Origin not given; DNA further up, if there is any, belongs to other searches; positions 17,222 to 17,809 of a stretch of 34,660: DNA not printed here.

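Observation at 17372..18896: Recurring module: a DUF2769 Cys-rich protein paired with a rubredoxin-fused FMN TIM-barrel enzyme (second copy at 26351..29363)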

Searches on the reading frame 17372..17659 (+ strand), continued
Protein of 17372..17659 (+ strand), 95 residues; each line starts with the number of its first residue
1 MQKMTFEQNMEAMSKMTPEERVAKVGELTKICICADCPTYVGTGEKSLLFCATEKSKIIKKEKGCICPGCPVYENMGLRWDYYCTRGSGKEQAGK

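Call 40: search_protein_families(library=pfam, proteins=[L045:6987-7412:+, L050:7559-7987:+, L073:8257-8649:+, L040:7860-8492:+, L005:10292-11473:+, L007:528-1958:+, L014:10371-11252:+, L049:10313-11647:+, L062:10215-11909:+], max_evalue=0.001)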
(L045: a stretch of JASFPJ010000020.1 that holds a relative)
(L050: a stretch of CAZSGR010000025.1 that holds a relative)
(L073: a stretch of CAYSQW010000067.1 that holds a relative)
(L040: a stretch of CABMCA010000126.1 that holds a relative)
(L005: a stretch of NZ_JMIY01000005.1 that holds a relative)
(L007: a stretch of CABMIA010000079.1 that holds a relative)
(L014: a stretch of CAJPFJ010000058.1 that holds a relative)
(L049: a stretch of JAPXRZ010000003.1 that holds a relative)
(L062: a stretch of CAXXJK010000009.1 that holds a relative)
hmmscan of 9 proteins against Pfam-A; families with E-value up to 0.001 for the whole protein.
L045:6987-7412:+ (141 aa): 2 families
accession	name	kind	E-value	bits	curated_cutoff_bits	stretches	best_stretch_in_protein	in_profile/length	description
PF02943.20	FeThRed_B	-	3.9e-18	65.9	22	1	58-139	5-87/106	Ferredoxin thioredoxin reductase catalytic beta chain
PF21349.2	RUBY_RBDX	-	2.2e-07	30.6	26.5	1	5-32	1-28/30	Rubrerythrin, rubredoxin-like domain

L050:7559-7987:+ (142 aa): 2 families
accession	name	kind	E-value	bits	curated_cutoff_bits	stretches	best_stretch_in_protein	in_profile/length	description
PF02943.20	FeThRed_B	-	2.2e-18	66.7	22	1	57-140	3-87/106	Ferredoxin thioredoxin reductase catalytic beta chain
PF21349.2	RUBY_RBDX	-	1.7e-07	31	26.5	1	5-32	1-28/30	Rubrerythrin, rubredoxin-like domain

L073:8257-8649:+ (130 aa): 1 family
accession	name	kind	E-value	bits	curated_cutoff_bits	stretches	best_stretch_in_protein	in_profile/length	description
PF02943.20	FeThRed_B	-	1.5e-14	54.3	22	1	52-128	15-90/106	Ferredoxin thioredoxin reductase catalytic beta chain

L040:7860-8492:+ (210 aa): 2 families
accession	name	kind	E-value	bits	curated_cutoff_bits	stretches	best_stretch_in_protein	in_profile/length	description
PF03358.20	FMN_red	-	1.4e-18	67.3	24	1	2-149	6-139/152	NADPH-dependent FMN reductase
PF02525.22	Flavodoxin_2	-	1.9e-07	31.4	27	1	2-142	6-158/198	Flavodoxin-like fold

L005:10292-11473:+ (393 aa): 1 family
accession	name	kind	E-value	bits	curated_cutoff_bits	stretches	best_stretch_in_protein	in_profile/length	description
PF00285.26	Citrate_synt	-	3.6e-128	428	27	1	9-368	1-356/357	Citrate synthase, C-terminal domain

L007:528-1958:+ (476 aa): 5 families
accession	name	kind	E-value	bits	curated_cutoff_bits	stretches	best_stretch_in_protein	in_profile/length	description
PF07992.20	Pyr_redox_2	-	6.7e-47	160.7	26.1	1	7-314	4-281/291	Pyridine nucleotide-disulphide oxidoreductase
PF02852.28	Pyr_redox_dim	-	3.3e-25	88.9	25.3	1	344-455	1-109/110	Pyridine nucleotide-disulphide oxidoreductase, dimerisation domain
PF00070.33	Pyr_redox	-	1.8e-17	64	22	1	172-247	2-79/82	Pyridine nucleotide-disulphide oxidoreductase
PF13738.12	Pyr_redox_3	-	7.6e-11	42.2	30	1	121-308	114-305/305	Pyridine nucleotide-disulphide oxidoreductase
PF13434.12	Lys_Orn_oxgnase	-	3e-07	30.4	21.3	1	108-209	121-230/339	L-lysine 6-monooxygenase/L-ornithine 5-monooxygenase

L014:10371-11252:+ (293 aa): 2 families
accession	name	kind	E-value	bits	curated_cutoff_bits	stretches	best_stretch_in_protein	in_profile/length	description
PF04343.18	DUF488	-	5.3e-22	79.2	22.2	1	154-246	30-121/121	Domain of unknown function DUF488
PF22751.1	DUF488-N3a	-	2.8e-06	28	27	1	191-246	58-114/118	Active DUF488-N3 subclade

L049:10313-11647:+ (444 aa): 4 families
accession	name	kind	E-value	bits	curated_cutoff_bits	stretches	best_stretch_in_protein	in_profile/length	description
PF13520.12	AA_permease_2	-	1.4e-59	202.6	27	1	20-423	1-414/427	Amino acid permease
PF00324.27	AA_permease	-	6.8e-58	196.9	24.6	1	28-423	5-427/470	Amino acid permease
PF03845.19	Spore_permease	-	1.7e-07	30.9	23.4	1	31-265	13-238/321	Spore germination protein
PF13906.12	AA_permease_C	-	2.3e-05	24.8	27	1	393-437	1-45/51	C-terminus of AA_permease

L062:10215-11909:+ (564 aa): 7 families
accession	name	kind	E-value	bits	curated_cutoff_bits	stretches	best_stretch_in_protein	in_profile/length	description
PF00890.30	FAD_binding_2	-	2.1e-44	152.8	20.4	1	27-542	1-414/414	FAD binding domain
PF01266.30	DAO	-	9.2e-11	42.3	27.9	1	27-258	1-224/353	FAD dependent oxidoreductase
PF12831.13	FAD_oxidored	-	1e-10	42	27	1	27-97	1-73/416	FAD dependent oxidoreductase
PF07992.20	Pyr_redox_2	-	1.5e-07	31.6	26.1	1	27-61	2-38/291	Pyridine nucleotide-disulphide oxidoreductase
PF03486.20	HI0933_like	-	2.8e-07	30.7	50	1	27-86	2-62/244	HI0933-like protein Rossmann domain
PF13450.12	NAD_binding_8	-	3.8e-06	27.5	21.9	1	30-64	1-37/68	NAD(P)-binding Rossmann-like domain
PF00070.33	Pyr_redox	-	4.3e-05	24.4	22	0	192-224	47-79/82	Pyridine nucleotide-disulphide oxidoreductase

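Call 59: predict_structure(alignment_id=A5)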
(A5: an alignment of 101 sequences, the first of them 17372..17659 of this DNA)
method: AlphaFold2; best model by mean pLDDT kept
length: 95 residues; sequences in the alignment: 101
mean_pLDDT: 95.7   pTM: 0.84
mean pLDDT of the five models: 95.7, 95.5, 95.2, 93.7, 90.3
residues with pLDDT >= 90: 90; 70-90: 4; 50-70: 1; < 50: 0
segments of 3 or more residues with pLDDT < 50: none
pLDDT, mean of each block of 10 residues (from residue 1): 88 96 96 98 97 97 97 97 97 92
secondary structure, 60 per line:
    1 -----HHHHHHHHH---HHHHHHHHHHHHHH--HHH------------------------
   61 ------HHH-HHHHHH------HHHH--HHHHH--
elements in order: H6-14 H18-31 H71-76 H83-86 H89-93

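Call 61: fold_search(model_id=the predicted structure, library=pdb)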
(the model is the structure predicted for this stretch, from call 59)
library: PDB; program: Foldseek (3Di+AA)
matches with E <= 10: 2; with E <= 0.001: 0
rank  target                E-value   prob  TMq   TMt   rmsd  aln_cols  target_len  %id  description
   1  1ydm_C                3.8e+00  0.08  0.25  0.15   3.8        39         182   20  X-Ray structure of Northeast Structural Genomics target SR44 (released 2005-01-18)
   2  1ydm_A                9.6e+00  0.04  0.26  0.16   3.6        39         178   20  X-Ray structure of Northeast Structural Genomics target SR44 (released 2005-01-18)

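Call 68: search_protein_families(library=pfam, alignment_id=A6, max_evalue=0.001)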
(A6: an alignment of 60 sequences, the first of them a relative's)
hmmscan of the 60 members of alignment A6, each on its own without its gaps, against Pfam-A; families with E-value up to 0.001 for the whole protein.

A. member 1, L034:9107-9931:+ (274 aa): 0 families

B. families by the number of members that match (of 60 scanned): 75 families (the first 25 are shown)
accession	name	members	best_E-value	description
PF04055.27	Radical_SAM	5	8.4e-32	Radical SAM superfamily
PF02310.24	B12-binding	4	1.4e-16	B12 binding domain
PF00689.26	Cation_ATPase_C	3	2.2e-39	Cation transporting ATPase, C-terminus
PF13085.11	Fer2_3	3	8.7e-37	2Fe-2S iron-sulfur cluster binding domain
PF14249.11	Tocopherol_cycl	3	2.7e-16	Tocopherol cyclase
PF13442.11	Cytochrome_CBB3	3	1.1e-10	Cytochrome C oxidase, cbb3-type, subunit III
PF00034.26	Cytochrom_C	3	2.1e-10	Cytochrome c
PF13183.11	Fer4_8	3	2.4e-09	4Fe-4S dicluster domain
PF20139.4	DUF6529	3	4.3e-08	Family of unknown function (DUF6529)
PF13237.11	Fer4_10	3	2.5e-07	4Fe-4S dicluster domain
PF13534.11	Fer4_17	3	5.1e-07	4Fe-4S dicluster domain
PF19864.5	Radical_SAM_N2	3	5.2e-05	Radical SAM proteins, N-terminal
PF13187.11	Fer4_9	3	0.00014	4Fe-4S dicluster domain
PF07992.20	Pyr_redox_2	2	9.5e-70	Pyridine nucleotide-disulphide oxidoreductase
PF00122.25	E1-E2_ATPase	2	6.1e-46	E1-E2 ATPase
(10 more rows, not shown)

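Call 74: search_protein_families(library=ncbifam, proteins=[window:17372-17659:+, L045:6987-7412:+], max_evalue=0.001)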
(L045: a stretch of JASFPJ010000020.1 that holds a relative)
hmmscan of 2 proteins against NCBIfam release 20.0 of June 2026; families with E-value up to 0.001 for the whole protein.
window:17372-17659:+ (95 aa): 0 families

L045:6987-7412:+ (141 aa): 2 families
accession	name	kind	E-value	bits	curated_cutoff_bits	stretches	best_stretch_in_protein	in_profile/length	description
NF041072.1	FtrB_double_U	equivalog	1e-15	57.6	160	1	57-139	11-92/121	FtrB family double-selenoprotein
NF045767.1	RuberyRbr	equivalog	3.5e-05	23.9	200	1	3-36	157-190/194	rubrerythrin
